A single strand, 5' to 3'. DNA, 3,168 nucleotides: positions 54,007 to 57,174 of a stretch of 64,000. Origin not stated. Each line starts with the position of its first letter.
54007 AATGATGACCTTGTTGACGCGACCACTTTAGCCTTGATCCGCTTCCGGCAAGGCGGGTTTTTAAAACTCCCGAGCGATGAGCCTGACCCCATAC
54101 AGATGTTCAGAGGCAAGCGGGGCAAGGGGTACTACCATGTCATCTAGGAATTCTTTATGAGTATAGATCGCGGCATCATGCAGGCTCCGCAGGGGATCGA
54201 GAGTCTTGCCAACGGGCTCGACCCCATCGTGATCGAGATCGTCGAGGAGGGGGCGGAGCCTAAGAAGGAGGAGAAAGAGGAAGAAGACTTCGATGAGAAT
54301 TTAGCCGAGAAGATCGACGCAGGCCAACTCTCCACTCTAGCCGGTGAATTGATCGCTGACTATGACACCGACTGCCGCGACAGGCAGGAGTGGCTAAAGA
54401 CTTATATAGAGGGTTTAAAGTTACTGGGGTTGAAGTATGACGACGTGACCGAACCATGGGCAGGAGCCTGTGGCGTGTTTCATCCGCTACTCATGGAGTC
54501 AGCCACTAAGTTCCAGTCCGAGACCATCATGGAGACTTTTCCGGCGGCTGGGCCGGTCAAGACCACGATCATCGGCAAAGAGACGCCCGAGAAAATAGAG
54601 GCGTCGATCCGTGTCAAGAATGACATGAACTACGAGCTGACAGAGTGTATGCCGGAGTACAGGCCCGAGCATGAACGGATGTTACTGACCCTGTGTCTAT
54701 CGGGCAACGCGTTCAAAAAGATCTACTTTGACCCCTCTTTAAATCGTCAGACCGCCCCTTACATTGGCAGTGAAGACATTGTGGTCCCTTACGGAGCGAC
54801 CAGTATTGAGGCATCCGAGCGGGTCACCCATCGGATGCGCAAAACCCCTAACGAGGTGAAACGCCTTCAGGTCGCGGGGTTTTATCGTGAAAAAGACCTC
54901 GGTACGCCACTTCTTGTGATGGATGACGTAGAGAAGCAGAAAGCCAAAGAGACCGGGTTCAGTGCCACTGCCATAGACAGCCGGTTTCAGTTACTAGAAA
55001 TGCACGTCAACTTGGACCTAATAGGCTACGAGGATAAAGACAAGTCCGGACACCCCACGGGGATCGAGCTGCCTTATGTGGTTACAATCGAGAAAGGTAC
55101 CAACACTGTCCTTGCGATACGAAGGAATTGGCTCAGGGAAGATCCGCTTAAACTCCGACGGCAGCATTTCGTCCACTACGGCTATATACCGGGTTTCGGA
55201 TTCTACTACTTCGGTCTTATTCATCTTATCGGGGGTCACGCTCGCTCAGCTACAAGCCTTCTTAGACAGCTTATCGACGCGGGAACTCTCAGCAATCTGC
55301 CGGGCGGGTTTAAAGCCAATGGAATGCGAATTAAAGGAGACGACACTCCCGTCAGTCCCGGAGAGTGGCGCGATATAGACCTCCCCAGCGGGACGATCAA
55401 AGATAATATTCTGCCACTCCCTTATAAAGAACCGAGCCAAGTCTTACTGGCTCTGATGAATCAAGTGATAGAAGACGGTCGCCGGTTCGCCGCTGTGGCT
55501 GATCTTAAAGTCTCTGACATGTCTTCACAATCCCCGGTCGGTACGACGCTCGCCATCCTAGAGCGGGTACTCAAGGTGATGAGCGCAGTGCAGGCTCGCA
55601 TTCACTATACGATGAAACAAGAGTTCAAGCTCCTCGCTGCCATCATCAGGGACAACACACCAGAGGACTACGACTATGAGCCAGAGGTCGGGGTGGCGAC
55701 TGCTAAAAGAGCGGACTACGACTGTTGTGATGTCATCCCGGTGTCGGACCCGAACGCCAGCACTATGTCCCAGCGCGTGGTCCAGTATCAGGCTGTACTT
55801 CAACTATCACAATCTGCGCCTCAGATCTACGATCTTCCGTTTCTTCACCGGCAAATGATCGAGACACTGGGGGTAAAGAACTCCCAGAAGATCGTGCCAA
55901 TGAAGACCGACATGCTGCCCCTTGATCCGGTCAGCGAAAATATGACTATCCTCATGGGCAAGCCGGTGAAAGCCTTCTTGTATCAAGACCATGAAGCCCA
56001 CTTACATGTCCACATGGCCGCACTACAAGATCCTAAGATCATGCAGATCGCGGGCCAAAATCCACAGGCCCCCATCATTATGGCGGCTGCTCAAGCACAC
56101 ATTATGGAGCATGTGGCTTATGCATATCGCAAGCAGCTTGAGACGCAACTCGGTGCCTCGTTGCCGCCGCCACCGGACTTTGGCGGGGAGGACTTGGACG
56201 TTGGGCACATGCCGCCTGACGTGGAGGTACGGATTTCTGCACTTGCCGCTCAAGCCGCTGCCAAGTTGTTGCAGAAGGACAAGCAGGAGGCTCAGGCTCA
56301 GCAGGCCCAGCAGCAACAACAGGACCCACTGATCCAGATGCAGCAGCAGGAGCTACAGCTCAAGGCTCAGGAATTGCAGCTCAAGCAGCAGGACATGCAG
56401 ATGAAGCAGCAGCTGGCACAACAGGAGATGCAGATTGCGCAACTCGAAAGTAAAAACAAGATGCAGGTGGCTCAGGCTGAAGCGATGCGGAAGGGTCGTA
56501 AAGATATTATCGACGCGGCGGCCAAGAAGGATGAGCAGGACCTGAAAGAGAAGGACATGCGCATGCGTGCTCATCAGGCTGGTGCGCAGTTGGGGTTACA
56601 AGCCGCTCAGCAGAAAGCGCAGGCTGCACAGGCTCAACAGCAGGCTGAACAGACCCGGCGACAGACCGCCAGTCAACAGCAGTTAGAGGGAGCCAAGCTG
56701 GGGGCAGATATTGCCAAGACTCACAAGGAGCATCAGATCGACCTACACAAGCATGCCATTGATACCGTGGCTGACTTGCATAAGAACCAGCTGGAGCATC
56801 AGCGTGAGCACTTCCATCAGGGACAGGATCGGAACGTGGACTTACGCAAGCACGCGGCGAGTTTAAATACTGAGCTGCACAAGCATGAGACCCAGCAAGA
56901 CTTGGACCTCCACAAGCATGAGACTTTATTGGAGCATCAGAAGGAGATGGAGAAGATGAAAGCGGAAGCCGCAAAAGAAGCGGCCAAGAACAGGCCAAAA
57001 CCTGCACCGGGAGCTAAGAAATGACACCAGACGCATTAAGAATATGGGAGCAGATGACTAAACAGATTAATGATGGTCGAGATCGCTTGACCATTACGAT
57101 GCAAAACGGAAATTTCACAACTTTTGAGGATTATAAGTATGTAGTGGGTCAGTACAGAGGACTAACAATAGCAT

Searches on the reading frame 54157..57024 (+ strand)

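Call 86: search_protein_families(library=phrogs, proteins=[window:54157-57024:+], max_evalue=0.00001)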
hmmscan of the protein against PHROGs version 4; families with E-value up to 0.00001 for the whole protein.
window:54157-57024:+ (955 aa): 1 family
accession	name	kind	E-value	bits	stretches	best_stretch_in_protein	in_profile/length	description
phrog_1216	-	head and packaging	2e-18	67.3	1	81-762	130-706/714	portal protein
